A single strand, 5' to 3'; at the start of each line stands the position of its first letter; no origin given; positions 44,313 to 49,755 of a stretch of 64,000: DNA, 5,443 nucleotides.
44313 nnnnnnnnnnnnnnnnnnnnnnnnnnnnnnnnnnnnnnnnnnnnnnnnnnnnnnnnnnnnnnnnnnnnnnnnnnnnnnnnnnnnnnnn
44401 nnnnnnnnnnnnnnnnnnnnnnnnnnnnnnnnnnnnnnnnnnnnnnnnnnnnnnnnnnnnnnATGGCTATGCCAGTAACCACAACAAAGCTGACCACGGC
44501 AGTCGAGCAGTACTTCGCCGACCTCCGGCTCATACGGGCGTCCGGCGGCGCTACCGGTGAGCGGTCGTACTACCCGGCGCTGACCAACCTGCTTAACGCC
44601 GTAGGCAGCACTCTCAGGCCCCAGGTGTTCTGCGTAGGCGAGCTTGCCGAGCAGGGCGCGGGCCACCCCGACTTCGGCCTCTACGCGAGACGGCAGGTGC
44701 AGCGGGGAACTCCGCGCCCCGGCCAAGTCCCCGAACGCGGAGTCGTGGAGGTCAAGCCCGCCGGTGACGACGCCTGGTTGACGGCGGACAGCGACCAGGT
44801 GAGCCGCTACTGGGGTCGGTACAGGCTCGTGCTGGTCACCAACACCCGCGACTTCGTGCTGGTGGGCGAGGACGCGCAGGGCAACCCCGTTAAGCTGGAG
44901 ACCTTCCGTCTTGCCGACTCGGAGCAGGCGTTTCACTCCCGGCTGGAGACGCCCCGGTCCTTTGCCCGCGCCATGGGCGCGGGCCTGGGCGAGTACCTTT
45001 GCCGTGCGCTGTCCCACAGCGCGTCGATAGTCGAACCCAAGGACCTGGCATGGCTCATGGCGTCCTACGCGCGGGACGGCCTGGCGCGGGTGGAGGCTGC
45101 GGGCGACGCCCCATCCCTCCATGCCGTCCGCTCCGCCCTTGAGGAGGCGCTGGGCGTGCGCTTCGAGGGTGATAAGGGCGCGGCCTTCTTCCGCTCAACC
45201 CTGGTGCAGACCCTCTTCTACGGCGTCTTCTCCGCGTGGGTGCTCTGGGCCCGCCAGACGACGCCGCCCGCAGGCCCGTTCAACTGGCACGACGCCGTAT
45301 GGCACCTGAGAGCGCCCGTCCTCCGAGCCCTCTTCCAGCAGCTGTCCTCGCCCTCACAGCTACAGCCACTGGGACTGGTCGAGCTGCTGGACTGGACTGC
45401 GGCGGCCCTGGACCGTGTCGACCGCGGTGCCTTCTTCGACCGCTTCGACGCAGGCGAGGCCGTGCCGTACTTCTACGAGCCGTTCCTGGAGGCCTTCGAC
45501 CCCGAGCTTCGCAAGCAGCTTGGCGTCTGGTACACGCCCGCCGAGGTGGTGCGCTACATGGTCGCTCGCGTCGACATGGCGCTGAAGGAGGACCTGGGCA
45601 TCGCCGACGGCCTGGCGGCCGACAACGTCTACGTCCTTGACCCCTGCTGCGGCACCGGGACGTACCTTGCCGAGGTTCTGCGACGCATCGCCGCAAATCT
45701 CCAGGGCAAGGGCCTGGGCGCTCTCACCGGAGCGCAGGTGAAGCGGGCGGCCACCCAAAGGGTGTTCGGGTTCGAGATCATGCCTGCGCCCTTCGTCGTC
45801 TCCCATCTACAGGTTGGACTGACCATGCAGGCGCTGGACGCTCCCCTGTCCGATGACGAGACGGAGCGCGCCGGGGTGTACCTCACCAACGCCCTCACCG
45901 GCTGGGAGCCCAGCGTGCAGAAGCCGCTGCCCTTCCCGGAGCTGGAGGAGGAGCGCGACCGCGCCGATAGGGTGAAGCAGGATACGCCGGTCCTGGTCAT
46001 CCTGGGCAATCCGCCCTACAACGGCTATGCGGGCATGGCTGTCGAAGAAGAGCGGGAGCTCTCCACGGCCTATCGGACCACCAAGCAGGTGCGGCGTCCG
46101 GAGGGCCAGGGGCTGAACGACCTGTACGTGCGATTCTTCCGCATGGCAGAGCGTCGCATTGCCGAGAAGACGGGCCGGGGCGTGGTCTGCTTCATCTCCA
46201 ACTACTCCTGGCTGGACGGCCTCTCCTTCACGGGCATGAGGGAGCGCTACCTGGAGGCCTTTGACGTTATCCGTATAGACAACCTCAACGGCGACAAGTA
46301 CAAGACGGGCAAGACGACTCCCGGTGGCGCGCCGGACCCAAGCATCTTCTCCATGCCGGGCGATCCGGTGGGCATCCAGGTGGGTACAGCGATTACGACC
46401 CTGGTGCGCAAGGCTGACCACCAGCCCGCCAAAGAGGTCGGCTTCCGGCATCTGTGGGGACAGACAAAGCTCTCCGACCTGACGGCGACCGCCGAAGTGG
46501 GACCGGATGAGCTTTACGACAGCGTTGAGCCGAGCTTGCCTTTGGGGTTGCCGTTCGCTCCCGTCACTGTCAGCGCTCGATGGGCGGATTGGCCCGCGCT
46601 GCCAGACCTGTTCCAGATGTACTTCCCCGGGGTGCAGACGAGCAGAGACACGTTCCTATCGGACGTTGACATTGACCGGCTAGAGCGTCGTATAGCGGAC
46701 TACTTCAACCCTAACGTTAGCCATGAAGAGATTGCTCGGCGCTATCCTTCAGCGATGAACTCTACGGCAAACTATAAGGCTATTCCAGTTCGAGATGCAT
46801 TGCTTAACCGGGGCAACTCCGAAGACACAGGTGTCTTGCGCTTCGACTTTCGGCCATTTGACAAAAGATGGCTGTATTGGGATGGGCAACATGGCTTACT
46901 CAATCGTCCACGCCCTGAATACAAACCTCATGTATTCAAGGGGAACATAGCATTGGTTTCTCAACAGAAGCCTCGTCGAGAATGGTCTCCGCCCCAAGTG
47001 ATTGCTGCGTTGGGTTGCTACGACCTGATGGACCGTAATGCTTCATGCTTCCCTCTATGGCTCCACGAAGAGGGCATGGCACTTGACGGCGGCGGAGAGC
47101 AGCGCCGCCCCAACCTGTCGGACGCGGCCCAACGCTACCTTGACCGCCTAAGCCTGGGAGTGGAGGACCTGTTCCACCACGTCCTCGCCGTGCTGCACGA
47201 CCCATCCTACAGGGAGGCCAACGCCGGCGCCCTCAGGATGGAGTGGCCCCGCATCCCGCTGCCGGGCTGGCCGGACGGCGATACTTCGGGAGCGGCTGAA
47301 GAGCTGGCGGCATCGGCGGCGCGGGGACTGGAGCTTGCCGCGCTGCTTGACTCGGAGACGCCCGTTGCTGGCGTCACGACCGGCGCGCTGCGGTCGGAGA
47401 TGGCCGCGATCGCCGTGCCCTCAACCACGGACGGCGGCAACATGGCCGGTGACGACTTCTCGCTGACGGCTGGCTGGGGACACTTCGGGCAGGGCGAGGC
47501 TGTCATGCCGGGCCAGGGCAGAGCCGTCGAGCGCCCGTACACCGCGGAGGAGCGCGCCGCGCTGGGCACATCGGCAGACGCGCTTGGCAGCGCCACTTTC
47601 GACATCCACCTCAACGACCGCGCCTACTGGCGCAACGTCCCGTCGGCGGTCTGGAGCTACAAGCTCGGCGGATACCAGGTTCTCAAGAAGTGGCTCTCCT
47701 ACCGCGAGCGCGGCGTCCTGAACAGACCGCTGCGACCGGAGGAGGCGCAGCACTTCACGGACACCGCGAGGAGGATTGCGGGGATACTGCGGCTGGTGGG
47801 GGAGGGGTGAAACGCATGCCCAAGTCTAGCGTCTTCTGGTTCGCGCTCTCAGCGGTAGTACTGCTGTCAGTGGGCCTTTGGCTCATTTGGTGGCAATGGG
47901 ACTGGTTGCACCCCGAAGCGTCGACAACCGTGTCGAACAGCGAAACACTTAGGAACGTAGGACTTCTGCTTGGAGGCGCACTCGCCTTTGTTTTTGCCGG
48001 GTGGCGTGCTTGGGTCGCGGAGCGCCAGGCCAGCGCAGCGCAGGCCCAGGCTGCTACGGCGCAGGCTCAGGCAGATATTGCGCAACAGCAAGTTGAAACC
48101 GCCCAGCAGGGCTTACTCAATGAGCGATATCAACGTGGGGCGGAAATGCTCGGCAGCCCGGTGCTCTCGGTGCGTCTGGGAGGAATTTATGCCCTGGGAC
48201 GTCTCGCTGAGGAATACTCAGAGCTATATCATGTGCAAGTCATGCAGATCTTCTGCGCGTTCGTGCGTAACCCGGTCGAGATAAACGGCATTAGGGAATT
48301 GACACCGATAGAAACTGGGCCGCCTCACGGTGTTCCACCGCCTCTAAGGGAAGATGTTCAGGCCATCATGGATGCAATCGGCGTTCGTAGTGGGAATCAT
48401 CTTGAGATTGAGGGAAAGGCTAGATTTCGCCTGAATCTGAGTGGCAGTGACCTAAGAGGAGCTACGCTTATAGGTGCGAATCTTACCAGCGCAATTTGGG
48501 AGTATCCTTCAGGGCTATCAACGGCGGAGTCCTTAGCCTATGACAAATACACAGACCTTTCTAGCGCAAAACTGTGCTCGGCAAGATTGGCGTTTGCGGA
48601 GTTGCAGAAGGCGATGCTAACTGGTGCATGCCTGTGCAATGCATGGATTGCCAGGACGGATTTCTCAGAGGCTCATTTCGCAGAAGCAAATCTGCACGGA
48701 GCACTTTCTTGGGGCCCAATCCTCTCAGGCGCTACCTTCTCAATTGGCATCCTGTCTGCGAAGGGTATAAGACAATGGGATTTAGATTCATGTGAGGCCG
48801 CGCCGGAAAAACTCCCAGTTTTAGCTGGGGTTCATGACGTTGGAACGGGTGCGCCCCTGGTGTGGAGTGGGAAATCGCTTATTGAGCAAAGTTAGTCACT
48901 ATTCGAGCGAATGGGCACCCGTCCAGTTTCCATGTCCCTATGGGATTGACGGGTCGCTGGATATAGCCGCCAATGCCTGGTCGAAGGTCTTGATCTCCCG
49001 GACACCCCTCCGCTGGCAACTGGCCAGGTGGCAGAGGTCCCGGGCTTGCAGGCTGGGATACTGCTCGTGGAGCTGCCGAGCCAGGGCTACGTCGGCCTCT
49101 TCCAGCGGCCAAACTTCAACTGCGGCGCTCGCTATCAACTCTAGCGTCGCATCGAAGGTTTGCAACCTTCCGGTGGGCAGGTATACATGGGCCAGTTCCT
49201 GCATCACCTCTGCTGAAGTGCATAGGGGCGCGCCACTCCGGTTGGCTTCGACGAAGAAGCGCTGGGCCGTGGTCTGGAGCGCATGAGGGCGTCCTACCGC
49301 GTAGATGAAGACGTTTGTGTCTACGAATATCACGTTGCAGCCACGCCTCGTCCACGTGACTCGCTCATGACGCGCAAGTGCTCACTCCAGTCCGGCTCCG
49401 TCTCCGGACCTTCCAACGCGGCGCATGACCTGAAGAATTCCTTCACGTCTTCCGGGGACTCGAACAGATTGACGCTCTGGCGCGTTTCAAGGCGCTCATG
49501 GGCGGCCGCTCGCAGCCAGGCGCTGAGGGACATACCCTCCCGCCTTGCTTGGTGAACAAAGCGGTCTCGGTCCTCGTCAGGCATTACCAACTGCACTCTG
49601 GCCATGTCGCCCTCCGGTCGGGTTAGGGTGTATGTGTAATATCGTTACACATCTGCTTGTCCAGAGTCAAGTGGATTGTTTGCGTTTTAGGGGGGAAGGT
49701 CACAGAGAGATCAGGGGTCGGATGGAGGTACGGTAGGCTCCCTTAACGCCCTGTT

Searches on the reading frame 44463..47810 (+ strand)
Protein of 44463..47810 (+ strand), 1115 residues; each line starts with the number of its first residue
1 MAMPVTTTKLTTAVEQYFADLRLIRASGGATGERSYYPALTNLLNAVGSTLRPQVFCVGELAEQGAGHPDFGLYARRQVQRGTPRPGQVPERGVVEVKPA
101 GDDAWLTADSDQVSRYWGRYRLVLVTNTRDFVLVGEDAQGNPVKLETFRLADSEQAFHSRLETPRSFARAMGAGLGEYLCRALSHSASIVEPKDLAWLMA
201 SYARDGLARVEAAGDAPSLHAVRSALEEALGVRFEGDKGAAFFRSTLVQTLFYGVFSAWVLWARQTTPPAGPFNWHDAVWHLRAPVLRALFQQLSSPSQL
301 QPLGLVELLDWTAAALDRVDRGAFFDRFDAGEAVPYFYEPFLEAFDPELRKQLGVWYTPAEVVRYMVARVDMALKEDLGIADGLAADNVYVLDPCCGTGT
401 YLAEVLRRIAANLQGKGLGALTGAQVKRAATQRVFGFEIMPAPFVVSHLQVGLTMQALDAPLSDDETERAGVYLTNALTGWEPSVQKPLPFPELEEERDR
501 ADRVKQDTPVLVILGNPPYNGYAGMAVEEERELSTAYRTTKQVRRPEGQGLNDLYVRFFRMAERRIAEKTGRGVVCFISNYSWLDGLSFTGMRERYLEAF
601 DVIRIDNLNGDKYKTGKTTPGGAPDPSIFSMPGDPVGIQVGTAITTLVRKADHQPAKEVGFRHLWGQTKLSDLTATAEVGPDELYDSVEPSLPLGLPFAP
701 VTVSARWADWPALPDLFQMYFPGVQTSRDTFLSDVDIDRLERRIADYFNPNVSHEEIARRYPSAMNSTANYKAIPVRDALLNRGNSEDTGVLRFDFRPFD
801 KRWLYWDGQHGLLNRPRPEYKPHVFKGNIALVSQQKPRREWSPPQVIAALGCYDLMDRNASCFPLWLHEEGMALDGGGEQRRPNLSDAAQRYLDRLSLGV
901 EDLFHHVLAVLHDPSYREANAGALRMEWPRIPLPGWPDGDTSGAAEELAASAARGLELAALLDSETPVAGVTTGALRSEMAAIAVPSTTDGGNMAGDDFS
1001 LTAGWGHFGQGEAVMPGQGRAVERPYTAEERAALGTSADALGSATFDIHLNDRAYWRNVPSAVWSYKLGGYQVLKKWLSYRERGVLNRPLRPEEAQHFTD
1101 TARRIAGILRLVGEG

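Call 3: search_protein_families(library=pfam, proteins=[window:44463-47810:+], max_evalue=0.01)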
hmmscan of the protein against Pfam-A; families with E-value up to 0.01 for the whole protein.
window:44463-47810:+ (1115 aa): 4 families
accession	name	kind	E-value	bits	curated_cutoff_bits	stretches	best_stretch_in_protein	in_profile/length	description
PF18135.7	Type_ISP_C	-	3e-46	158.5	25.9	1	715-1083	1-314/342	Type ISP C-terminal specificity domain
PF02384.22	N6_Mtase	-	2.6e-08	34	20.4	1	337-521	9-137/311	N-6 DNA Methylase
PF07669.17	Eco57I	-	1.1e-06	29.3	25.3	1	512-610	77-167/171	Eco57I restriction-modification methylase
PF20473.4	MmeI_Mtase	-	0.0016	18.1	27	1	388-582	20-201/259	MmeI, DNA-methyltransferase domain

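Call 4: search_protein_families(library=padloc, proteins=[window:44463-47810:+], max_evalue=0.01)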
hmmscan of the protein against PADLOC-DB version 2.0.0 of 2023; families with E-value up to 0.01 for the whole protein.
window:44463-47810:+ (1115 aa): 24 families
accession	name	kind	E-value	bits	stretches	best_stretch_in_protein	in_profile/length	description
PDLC03610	REase_MTase_IIG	-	3.4e-89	298.2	3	16-523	4-487/1096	Type IIG restriction enzyme-methyltransferase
PDLC03631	REase_MTase_IIG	-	1.8e-77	259.3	1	15-934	5-894/1086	Type IIG restriction enzyme-methyltransferase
PDLC03597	REase_MTase_IIG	-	2.2e-40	136.2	1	337-934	864-1484/1646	Type IIG restriction enzyme-methyltransferase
PDLC03621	REase_MTase_IIG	-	6.1e-27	92.1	2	337-618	287-560/1024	Type IIG restriction enzyme-methyltransferase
PDLC03051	REase_MTase_I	-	8.5e-27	90.7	1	348-933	859-1451/1591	Type I restriction enzyme-methyltransferase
PDLC04134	mad2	-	2.1e-13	47.9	1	339-610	255-427/492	mads_2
PDLC03338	MTase_II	-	1.3e-10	38.7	1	304-606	81-327/604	Type II methyltransferase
PDLC03025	MTase_I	-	9.6e-10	35.7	1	315-461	125-247/569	Type I methyltransferase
PDLC03630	REase_MTase_IIG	-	1.5e-09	34.3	1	348-443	365-458/1100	Type IIG restriction enzyme-methyltransferase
PDLC03348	MTase_II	-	6e-09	33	1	349-450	216-308/727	Type II methyltransferase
PDLC03021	MTase_I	-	2.2e-06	24.8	1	336-448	148-242/491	Type I methyltransferase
PDLC03599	REase_MTase_IIG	-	5.2e-06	22.6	1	362-576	323-532/959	Type IIG restriction enzyme-methyltransferase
PDLC03357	MTase_II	-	8.1e-06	22.5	1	343-409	110-163/620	Type II methyltransferase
PDLC02529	PglX|PglXI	-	1.3e-05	21.2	1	385-584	225-425/1189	PglX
PDLC03335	MTase_II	-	2.9e-05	20.9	0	337-413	63-128/607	Type II methyltransferase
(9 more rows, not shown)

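Call 5: search_protein_families(library=ncbifam, proteins=[window:44463-47810:+], max_evalue=0.01)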
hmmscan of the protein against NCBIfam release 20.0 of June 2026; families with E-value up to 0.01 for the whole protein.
window:44463-47810:+ (1115 aa): 2 families
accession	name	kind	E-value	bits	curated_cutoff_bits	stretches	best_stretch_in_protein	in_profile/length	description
NF047738.1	antiphage_MADS2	equivalog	1.2e-05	23.8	720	1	348-520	305-453/654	methylation-associated defense system DNA methyltransferase MAD2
TIGR02987.1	met_A_Alw26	exception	7.1e-05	21.7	353.5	1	351-410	1-54/523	Alw26I/Eco31I/Esp3I family type II restriction adenine-specific DNA-methyltransferase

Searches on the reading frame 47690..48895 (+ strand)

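Call 3: search_protein_families(library=pfam, proteins=[window:47690-48895:+], max_evalue=0.01)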
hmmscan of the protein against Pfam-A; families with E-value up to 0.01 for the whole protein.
window:47690-48895:+ (401 aa): 3 families
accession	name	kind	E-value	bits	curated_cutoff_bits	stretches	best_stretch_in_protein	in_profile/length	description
PF00805.28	Pentapeptide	-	4e-12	45.9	20.2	2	249-268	7-26/40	Pentapeptide repeats (8 copies)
PF19297.4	QcrA_N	-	0.0034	17.2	27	1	41-108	50-117/222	QcrA subunit N-terminal region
PF13576.12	Pentapeptide_3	-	0.0075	16.9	27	0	319-338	27-47/48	Pentapeptide repeats (9 copies)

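Call 4: search_protein_families(library=padloc, proteins=[window:47690-48895:+], max_evalue=0.01)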
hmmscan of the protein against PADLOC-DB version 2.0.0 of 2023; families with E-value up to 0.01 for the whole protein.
window:47690-48895:+ (401 aa): 0 families

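Call 5: search_protein_families(library=ncbifam, proteins=[window:47690-48895:+], max_evalue=0.01)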
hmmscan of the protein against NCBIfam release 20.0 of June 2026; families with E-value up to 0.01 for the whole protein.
window:47690-48895:+ (401 aa): 7 families
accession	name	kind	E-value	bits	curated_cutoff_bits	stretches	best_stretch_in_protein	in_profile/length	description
NF047416.1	penta_HetL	equivalog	5e-11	42.5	260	1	247-365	92-213/218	heterocyst differentiation pentapeptide repeat protein HetL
NF052603.1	penta_Alr5209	equivalog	8e-10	38.8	125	1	288-348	23-83/113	Alr5209 family pentapeptide repeat protein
NF011743.0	PRK15196.1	equivalog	4e-05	22.7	354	1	251-338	220-307/350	type III secretion system effector PipB2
NF011744.0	PRK15197.1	equivalog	4.5e-05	22.8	274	1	286-346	182-242/291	SPI-2 type III secretion system effector PipB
NF050121.1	bc1_QcrA_actin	exception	0.0011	18.6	275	1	41-155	19-129/319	cytochrome bc1 complex Rieske iron-sulfur subunit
NF011904.1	PRK15377.1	subfamily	0.0014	17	500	1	243-351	9-115/606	type III secretion system effector HECT-type E3 ubiquitin transferase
NF000071.4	penta_rpt_QnrA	exception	0.0055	16.5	450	0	290-365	108-179/218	QnrA family quinolone resistance pentapeptide repeat protein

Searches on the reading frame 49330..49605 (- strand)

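Call 90: search_protein_families(library=pfam, proteins=[window:49330-49605:-], max_evalue=0.001)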
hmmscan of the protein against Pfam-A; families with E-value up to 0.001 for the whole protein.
window:49330-49605:- (91 aa): 2 families
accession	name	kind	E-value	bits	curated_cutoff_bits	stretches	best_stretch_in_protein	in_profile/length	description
PF07878.17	RHH_5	-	0.00055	20.1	26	0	1-29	1-29/43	CopG-like RHH_1 or ribbon-helix-helix domain, RHH_5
PF19807.5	DUF6290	-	0.00099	19.7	27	0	1-49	1-49/72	Family of unknown function (DUF6290)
